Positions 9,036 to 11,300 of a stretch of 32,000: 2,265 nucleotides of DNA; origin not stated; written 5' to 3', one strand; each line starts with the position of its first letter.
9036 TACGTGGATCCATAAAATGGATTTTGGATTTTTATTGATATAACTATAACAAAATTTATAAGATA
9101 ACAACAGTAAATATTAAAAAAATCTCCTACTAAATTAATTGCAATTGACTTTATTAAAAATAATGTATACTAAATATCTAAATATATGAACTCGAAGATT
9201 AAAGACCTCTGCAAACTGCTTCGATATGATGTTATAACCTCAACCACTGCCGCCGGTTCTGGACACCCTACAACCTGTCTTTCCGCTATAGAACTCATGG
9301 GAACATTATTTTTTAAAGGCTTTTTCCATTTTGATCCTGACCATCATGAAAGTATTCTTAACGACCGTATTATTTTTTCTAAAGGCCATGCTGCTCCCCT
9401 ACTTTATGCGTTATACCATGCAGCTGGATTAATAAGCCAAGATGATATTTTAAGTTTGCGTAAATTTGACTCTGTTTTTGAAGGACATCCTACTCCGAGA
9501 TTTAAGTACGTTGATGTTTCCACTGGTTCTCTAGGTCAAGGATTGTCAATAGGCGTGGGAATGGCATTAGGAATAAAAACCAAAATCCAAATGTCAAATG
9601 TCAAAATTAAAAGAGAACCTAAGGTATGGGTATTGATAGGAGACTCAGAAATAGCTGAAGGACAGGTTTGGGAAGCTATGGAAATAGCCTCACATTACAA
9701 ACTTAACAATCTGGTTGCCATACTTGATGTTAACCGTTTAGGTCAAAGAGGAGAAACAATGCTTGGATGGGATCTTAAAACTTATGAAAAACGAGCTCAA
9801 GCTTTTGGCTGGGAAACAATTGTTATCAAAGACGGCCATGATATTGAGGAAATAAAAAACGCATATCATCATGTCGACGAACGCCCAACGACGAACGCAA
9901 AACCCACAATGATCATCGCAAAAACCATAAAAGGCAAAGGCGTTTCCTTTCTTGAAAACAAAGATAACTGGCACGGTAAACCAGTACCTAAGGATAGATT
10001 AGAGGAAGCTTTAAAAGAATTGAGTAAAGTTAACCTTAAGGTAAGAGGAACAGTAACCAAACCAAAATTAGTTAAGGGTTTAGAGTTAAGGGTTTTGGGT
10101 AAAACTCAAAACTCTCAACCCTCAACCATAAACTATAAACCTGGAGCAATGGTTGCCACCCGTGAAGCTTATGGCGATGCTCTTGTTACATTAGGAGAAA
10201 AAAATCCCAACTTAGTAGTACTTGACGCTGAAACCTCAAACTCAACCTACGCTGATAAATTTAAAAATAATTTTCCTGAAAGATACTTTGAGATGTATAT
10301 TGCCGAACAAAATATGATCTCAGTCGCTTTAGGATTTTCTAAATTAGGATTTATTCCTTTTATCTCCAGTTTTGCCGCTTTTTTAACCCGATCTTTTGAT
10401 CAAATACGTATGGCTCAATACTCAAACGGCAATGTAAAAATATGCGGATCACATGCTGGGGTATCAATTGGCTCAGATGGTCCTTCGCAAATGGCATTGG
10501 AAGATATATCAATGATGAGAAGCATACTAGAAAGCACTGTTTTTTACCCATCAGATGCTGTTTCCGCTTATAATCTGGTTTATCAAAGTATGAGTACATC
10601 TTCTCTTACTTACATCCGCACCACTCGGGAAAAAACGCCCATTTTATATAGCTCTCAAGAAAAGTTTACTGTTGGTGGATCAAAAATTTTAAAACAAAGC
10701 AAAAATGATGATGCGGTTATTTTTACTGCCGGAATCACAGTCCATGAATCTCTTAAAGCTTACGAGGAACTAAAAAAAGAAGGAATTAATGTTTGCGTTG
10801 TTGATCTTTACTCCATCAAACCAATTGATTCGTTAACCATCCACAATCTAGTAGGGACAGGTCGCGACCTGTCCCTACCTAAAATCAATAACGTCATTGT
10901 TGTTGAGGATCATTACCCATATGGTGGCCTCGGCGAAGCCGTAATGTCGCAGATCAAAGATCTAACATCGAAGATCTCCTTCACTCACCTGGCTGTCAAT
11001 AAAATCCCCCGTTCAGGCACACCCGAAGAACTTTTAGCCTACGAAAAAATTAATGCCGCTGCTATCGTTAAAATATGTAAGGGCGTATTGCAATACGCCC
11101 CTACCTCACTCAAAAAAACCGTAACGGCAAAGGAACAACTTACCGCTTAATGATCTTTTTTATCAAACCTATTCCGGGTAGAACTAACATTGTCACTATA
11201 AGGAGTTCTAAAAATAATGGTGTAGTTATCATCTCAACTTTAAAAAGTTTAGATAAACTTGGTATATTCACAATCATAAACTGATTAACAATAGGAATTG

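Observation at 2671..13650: Essential housekeeping genes are mosaics carrying in-frame copies of at least eight short-repeat families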

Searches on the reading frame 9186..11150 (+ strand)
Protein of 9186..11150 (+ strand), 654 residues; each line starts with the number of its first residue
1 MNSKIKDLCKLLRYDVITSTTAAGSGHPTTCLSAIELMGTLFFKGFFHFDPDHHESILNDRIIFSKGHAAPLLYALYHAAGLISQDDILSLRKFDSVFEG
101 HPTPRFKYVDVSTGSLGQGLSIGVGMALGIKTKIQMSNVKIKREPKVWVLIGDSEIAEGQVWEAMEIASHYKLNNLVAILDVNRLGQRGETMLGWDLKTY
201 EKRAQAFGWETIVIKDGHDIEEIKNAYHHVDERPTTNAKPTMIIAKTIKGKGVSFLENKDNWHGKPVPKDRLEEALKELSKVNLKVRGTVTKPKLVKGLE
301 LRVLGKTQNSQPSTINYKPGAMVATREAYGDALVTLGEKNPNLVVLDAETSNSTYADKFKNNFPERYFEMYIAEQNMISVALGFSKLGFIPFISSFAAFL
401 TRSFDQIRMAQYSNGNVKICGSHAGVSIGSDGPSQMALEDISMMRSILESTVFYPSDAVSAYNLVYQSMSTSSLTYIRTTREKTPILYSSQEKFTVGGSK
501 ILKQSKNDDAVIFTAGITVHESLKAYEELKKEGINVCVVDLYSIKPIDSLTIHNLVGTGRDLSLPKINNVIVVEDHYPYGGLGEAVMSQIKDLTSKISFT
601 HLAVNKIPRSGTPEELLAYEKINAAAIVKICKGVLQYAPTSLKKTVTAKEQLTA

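Call 7: search_protein_families(library=pfam, proteins=[window:9186-11150:+])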
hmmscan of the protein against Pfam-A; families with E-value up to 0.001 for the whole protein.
window:9186-11150:+ (654 aa): 5 families
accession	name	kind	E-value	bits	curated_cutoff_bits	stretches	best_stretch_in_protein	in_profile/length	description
PF00456.26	Transketolase_N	-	1.9e-47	162.3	22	1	10-277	7-273/334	Transketolase, thiamine diphosphate binding domain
PF02779.29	Transket_pyr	-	6.4e-39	133.8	27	1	322-484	2-172/174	Transketolase, pyrimidine binding domain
PF02780.25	Transketolase_C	-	4.1e-22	78.8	25.9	1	500-627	2-124/124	Transketolase, C-terminal domain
PF00676.26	E1_dh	-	3.5e-08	33.2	22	1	115-247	102-224/300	Dehydrogenase E1 component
PF13292.11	DXP_synthase_N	-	7.7e-07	29.1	21.2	1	3-184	16-172/274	1-deoxy-D-xylulose-5-phosphate synthase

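Call 8: search_solved_structures(query=window:9186-11150:+, show_alignments=2)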
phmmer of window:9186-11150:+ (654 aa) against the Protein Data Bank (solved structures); distinct sequences matched with E-value up to 0.001: 62 (the best 60 are shown).
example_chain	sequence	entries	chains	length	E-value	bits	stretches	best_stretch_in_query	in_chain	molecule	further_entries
4kxu_A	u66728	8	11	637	1.2e-170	572.3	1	5-637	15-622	Transketolase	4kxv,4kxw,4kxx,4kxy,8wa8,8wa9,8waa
6rjb_A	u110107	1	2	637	1.6e-170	571.9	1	5-637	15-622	Transketolase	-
6ha3_A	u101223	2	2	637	3.1e-170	570.9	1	5-637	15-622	Transketolase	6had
3ooy_A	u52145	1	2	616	3.3e-170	570.8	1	5-634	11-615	Transketolase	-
3mos_A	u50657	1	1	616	9.4e-170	569.3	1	5-632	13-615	Transketolase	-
6yaj_AAA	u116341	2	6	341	3.9e-56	194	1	323-629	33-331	C-terminal chain of split transketolase from Carboxydothermus hydrogenoformans | C-terminal component of the split chain transketolase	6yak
6yak_AAA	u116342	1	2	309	1.3e-55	192.3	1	6-280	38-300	N-terminal component of the split chain transketolase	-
3kom_A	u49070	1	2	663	3.8e-47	164.3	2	8-280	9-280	Transketolase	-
9tme_A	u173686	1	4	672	5.2e-47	163.9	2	25-270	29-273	transketolase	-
8r3q_B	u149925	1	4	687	5.6e-47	163.8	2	25-270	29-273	transketolase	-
3l84_A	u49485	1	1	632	5.9e-47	163.7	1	10-541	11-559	Transketolase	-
3m34_A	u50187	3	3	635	6e-47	163.7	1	10-541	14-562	Transketolase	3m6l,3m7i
8cip_A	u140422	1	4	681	5.6e-46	160.5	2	17-269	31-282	Transketolase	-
1gpu_A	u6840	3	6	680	1e-43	153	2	13-274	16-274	TRANSKETOLASE 1 | TRANSKETOLASE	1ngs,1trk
1tka_A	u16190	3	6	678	1.1e-43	153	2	13-274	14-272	TRANSKETOLASE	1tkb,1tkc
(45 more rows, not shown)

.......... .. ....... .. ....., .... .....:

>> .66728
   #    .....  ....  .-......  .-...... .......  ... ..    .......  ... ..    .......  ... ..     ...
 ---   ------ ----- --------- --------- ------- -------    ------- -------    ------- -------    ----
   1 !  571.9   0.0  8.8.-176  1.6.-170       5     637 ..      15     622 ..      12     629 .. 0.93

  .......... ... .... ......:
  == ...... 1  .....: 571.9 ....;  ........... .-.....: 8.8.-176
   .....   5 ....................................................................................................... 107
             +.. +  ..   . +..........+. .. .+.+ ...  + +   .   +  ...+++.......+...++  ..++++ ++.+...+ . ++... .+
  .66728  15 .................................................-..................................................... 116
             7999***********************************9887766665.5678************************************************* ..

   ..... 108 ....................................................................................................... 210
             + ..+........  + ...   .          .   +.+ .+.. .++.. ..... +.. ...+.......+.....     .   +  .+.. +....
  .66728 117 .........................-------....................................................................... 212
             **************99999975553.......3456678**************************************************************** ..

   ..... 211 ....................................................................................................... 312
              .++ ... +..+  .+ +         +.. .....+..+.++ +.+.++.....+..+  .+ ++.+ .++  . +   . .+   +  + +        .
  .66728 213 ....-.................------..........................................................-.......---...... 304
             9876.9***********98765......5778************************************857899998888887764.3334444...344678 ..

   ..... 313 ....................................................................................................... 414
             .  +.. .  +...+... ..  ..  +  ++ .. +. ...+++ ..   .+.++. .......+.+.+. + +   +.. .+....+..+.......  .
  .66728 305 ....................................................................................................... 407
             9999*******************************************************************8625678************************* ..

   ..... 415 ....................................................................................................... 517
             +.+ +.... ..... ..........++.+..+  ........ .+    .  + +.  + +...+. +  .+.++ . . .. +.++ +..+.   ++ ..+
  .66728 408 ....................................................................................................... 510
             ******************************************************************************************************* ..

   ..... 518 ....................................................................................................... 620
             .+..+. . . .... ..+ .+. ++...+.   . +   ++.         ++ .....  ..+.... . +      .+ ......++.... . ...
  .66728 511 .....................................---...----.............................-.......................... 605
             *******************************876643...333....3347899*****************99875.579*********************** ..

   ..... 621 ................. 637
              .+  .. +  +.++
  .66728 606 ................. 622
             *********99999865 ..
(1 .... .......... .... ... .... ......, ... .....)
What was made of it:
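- Checked: Transketolase aligns over residues 5-637 with human TKT (572 bits, call 8).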

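Call 10: find_homologous_proteins(query=window:9186-11150:+, max_evalue=1e-30)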
Query window:9186-11150:+ (654 aa): 8000 proteins with E <= 1e-30 among 8000 candidates; the best 120 are listed.
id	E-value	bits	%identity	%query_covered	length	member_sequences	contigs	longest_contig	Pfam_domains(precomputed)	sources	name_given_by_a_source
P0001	0.0e+0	1469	100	100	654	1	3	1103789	PF13292.12,PF00676.26,PF02780.26,PF02779.30,PF00456.27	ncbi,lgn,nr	ncbi:MAG: transketolase [Candidatus Roizmanbacteria bacterium]|nr:MAG: transketolase [Candidatus Roi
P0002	3.0e-290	982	70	97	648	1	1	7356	PF13292.12,PF02780.26,PF02779.30,PF00456.27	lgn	-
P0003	1.0e-272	924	66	97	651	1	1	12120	PF13292.12,PF02780.26,PF02779.30,PF00456.27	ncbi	-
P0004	2.0e-264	897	64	96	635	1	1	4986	PF13292.12,PF02780.26,PF02779.30,PF00456.27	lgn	-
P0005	2.1e-262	890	63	97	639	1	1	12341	PF13292.12,PF02780.26,PF02779.30,PF00456.27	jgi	jgi:transketolase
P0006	5.2e-258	876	63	96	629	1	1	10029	PF02780.26,PF02779.30,PF00456.27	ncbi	-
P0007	3.8e-257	873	62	96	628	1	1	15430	PF13292.12,PF02780.26,PF02779.30,PF00456.27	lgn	-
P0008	1.2e-256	871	63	97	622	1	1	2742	PF13292.12,PF17147.10,PF02780.26,PF02779.30,PF00456.27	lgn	-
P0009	1.2e-256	871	63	96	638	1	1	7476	PF13292.12,PF02780.26,PF02779.30,PF00456.27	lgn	-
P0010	1.2e-255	868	59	97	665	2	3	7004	PF13292.12,PF02780.26,PF02779.30,PF00456.27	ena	-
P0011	4.4e-255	866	62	97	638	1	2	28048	PF13292.12,PF02780.26,PF02779.30,PF00456.27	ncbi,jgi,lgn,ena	-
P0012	1.4e-254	864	63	96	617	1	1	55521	PF13292.12,PF00676.26,PF02780.26,PF02779.30,PF00456.27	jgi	jgi:transketolase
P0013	5.5e-254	862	63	96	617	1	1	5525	PF13292.12,PF00676.26,PF17147.10,PF02780.26,PF02779.30,PF00456.27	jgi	jgi:transketolase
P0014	7.0e-254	862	61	97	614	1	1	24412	PF02775.27,PF13292.12,PF00676.26,PF17147.10,PF02780.26,PF02779.30,PF00456.27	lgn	-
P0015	4.2e-253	860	59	97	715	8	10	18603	PF13292.12,PF17147.10,PF02780.26,PF02779.30,PF00456.27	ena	-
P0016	2.3e-252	857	60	97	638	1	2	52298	PF13292.12,PF22613.2,PF02780.26,PF02779.30,PF00456.27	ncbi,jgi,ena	-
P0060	1.3e-242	825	59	96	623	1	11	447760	PF13292.12,PF02780.26,PF02779.30,PF00456.27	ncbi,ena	-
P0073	1.4e-241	822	59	96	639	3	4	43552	PF13292.12,PF00676.26,PF02780.26,PF02779.30,PF00456.27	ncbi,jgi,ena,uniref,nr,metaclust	ncbi:MAG: Transketolase [Candidatus Gottesmanbacteria bacterium GW2011_GWA2_44_17]|uniref:Transketol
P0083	7.7e-240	816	60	96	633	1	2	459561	PF13292.12,PF00676.26,PF02780.26,PF02779.30,PF00456.27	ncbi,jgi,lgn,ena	ncbi:MAG: transketolase [Patescibacteria group bacterium]|jgi:transketolase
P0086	1.3e-239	815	58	96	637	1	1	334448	PF13292.12,PF00676.26,PF02780.26,PF02779.30,PF00456.27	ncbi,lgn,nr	ncbi:transketolase [Candidatus Roizmanbacteria bacterium]|nr:transketolase [Candidatus Roizmanbacter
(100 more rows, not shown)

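Call 28: find_encoding_contigs(protein=P0073, flank=10000, max_places=1)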
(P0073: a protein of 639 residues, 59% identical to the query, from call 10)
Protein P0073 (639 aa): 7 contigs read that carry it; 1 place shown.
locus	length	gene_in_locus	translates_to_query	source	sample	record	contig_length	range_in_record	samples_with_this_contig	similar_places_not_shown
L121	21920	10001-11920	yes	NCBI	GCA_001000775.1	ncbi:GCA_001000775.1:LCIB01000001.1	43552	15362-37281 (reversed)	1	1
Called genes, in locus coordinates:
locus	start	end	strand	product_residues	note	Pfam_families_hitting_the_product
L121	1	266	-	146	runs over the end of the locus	PF01220:DHquinase_II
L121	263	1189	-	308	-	PF00465:Fe-ADH (weak), PF13685:Fe-ADH_2, PF01761:DHQ_synthase, PF24621:DHQS_C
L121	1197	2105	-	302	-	PF00793:DAHP_synth_1 (weak)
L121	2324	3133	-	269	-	PF01063:Aminotran_4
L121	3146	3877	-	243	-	PF08843:AbiEii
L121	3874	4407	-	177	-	-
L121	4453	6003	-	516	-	PF00117:GATase, PF07722:Peptidase_C26 (faint), PF02540:NAD_synthase (weak), PF02568:ThiI (faint), PF00958:GMP_synt_C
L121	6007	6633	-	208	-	PF00156:Pribosyltran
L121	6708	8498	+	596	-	PF16177:ACAS_N, PF00501:AMP-binding, PF13193:AMP-binding_C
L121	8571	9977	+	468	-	PF01590:GAF (weak), PF13185:GAF_2, PF00990:GGDEF, PF22335:Cas10-Cmr2_palm2 (faint)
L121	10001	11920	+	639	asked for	PF00456:Transketolase_N, PF13292:DXP_synthase_N (weak), PF00676:E1_dh (faint), PF02779:Transket_pyr, PF02780:Transketolase_C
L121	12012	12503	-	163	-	PF19034:RnlA-toxin_DBD (weak)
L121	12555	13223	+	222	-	PF13189:Cytidylate_kin2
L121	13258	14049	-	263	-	PF00687:Ribosomal_L1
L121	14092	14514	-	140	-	PF03946:Ribosomal_L11_N, PF00298:Ribosomal_L11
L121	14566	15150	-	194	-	PF02357:NusG, PF00467:KOW (faint)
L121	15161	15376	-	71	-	PF00584:SecE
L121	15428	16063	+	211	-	-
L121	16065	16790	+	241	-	-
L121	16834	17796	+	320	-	-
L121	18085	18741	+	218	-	PF10531:SLBB, PF22461:SLBB_2 (weak), PF06514:PsbU (weak), PF12836:HHH_3, PF00633:HHH (weak)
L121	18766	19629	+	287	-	PF03772:Competence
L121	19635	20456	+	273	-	PF00753:Lactamase_B (faint)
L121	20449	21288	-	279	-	PF20803:PaaX_M, PF08223:PaaX_C (weak)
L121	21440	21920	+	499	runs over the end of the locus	-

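Call 29: find_encoding_contigs(protein=P0086, flank=10000, max_places=1)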
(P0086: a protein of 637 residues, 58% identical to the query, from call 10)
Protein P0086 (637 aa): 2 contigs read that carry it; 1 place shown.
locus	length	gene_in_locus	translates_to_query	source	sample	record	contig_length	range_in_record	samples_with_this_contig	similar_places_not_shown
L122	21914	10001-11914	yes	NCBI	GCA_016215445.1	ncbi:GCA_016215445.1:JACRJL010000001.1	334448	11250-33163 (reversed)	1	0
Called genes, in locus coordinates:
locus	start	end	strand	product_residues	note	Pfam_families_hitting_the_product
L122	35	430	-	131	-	PF00076:RRM_1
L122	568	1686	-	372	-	PF00579:tRNA-synt_1b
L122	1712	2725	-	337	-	PF01053:Cys_Met_Meta_PP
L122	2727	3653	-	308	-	-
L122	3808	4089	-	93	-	-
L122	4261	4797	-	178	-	-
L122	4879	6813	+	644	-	PF16177:ACAS_N, PF00501:AMP-binding, PF13193:AMP-binding_C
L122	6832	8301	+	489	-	-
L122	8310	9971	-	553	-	-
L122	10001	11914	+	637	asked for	PF00456:Transketolase_N, PF13292:DXP_synthase_N, PF00676:E1_dh (weak), PF02779:Transket_pyr, PF02780:Transketolase_C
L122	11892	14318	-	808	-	PF00690:Cation_ATPase_N, PF00122:E1-E2_ATPase, PF00702:Hydrolase, PF13246:Cation_ATPase, PF00689:Cation_ATPase_C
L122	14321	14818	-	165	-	PF19034:RnlA-toxin_DBD (faint)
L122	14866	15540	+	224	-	PF13189:Cytidylate_kin2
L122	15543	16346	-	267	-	PF00687:Ribosomal_L1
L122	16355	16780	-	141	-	PF03946:Ribosomal_L11_N, PF00298:Ribosomal_L11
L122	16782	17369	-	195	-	PF02357:NusG, PF00467:KOW (weak)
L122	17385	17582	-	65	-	PF00584:SecE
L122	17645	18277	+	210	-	-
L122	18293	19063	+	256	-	-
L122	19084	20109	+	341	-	-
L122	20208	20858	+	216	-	PF10531:SLBB, PF22461:SLBB_2 (weak), PF12836:HHH_3, PF00633:HHH (weak)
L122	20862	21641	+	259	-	PF03772:Competence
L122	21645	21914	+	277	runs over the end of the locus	PF00753:Lactamase_B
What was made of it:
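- Related genomes manage with 1-42-nt spacers at the same junctions (calls 28, 29).
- Tried and rejected: I rejected the idea that it is a mobile unit because the gene is syntenic in L121 and L122 (calls 28, 29).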

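Call 30: find_encoding_contigs(protein=P0016, flank=10000, max_places=1)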
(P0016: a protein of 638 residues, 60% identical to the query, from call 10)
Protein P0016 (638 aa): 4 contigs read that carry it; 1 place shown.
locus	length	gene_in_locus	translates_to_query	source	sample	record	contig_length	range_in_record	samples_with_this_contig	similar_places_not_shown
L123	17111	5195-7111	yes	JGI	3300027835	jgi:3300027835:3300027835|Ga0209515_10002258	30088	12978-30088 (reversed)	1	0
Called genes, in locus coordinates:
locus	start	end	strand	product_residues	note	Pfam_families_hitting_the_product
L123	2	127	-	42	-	?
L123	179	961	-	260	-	PF02729:OTCace_N, PF00185:OTCace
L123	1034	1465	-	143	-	PF13527:Acetyltransf_9 (weak), PF00583:Acetyltransf_1, PF13673:Acetyltransf_10, PF13508:Acetyltransf_7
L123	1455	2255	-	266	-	PF02729:OTCace_N, PF00185:OTCace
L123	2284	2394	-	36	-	-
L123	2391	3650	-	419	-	PF00764:Arginosuc_synth, PF06508:QueC (faint), PF20979:Arginosuc_syn_C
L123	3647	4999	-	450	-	PF00206:Lyase_1, PF14698:ASL_C2 (weak)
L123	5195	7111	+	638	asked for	PF00456:Transketolase_N, PF13292:DXP_synthase_N (weak), PF02779:Transket_pyr, PF02780:Transketolase_C, PF22613:Transketolase_C_1 (faint)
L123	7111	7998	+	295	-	PF00923:TAL_FSA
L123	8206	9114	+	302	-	PF00793:DAHP_synth_1 (faint)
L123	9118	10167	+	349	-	PF13685:Fe-ADH_2, PF01761:DHQ_synthase, PF24621:DHQS_C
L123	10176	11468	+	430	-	PF00275:EPSP_synthase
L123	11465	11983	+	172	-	PF13238:AAA_18, PF01202:SKI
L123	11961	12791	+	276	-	PF08501:Shikimate_dh_N, PF03807:F420_oxidored (faint), PF01488:Shikimate_DH, PF18317:SDH_C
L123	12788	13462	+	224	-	PF01487:DHquinase_I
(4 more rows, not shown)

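Call 31: find_encoding_contigs(protein=P0002, flank=10000, max_places=1)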
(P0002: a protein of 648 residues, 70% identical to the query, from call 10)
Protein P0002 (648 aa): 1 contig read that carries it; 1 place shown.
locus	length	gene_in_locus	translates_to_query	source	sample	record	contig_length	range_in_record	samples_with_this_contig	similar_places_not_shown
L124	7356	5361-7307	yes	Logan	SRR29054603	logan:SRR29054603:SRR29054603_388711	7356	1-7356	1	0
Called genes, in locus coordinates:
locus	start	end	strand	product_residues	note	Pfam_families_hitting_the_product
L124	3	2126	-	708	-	?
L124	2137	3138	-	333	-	PF00579:tRNA-synt_1b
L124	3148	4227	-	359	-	PF00579:tRNA-synt_1b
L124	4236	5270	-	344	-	PF00990:GGDEF (weak)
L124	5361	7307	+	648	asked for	PF00456:Transketolase_N, PF13292:DXP_synthase_N, PF02779:Transket_pyr, PF02780:Transketolase_C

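Call 52: find_encoding_contigs(protein=P0001, flank=1000, max_places=6)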
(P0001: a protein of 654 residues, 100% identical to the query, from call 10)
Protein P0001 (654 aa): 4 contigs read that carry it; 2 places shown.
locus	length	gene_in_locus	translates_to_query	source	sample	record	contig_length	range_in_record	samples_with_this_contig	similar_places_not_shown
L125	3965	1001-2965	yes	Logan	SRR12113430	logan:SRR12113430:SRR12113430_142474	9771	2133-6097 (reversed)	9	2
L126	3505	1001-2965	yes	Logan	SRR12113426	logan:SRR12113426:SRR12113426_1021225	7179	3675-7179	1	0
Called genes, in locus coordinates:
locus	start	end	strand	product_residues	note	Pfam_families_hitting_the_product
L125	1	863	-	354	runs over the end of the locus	-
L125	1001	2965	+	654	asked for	PF00456:Transketolase_N, PF13292:DXP_synthase_N (weak), PF00676:E1_dh, PF02779:Transket_pyr, PF02780:Transketolase_C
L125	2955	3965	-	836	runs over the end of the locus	PF00690:Cation_ATPase_N, PF00122:E1-E2_ATPase, PF00702:Hydrolase, PF13246:Cation_ATPase, PF00689:Cation_ATPase_C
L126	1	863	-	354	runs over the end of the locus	-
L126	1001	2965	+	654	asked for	PF00456:Transketolase_N, PF13292:DXP_synthase_N (weak), PF00676:E1_dh, PF02779:Transket_pyr, PF02780:Transketolase_C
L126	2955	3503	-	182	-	?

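Call 59: predict_structure(alignment_id=A1)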
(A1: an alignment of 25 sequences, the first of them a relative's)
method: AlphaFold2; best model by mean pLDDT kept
length: 654 residues; sequences in the alignment: 25
mean_pLDDT: 85.6   pTM: 0.88
mean pLDDT of the five models: 85.6, 83.2, 83.1, 78.9, 77.7
residues with pLDDT >= 90: 377; 70-90: 183; 50-70: 57; < 50: 37
segments of 3 or more residues with pLDDT < 50: 302-311, 424-432, 639-654
pLDDT, mean of each block of 10 residues (from residue 1): 87 97 90 96 96 90 91 96 93 86 90 84 97 80 89 85 94 96 67 77 95 96 96 79 94 86 87 93 93 68 44 71 90 92 87 71 91 88 96 86 88 92 55 62 92 95 94 91 89 93 90 94 96 94 95 76 70 90 92 77 83 82 95 71 43 44
secondary structure, 60 per line:
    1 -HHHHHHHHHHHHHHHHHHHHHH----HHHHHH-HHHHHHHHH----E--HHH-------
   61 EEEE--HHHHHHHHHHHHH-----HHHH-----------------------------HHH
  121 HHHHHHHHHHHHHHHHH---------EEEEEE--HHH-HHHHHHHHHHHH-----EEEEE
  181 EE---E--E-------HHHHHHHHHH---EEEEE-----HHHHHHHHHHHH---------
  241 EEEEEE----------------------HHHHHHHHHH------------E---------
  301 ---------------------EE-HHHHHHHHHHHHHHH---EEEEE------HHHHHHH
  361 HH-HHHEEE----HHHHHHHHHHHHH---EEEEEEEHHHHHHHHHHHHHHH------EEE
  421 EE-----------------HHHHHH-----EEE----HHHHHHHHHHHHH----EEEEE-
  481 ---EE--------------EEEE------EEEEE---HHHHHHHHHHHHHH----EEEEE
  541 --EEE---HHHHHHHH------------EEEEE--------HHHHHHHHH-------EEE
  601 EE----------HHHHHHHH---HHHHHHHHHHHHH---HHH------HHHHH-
elements in order: H2-23 H28-33 H35-43 E61-64 H67-79 H85-88 H118-137 E147-152 H159-170 E176-182 H197-206 E210-214 H220-231 E241-246 H269-278 H325-339 E343-347 H354-362 E367-369 H374-386 E390-396 H397-411 E418-422 H440-445 E451-453 H458-470 E475-479 E500-503 E510-514 H518-531 E536-540 E543-545 H549-556 E569-573 H582-590 E598-602 H613-620 H624-636 H649-653
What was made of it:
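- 10851..10878 (+): PAL28 inside transketolase, read as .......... Net insertion is 24 nt (8 aa). Lies in coil 557-568 (call 59).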
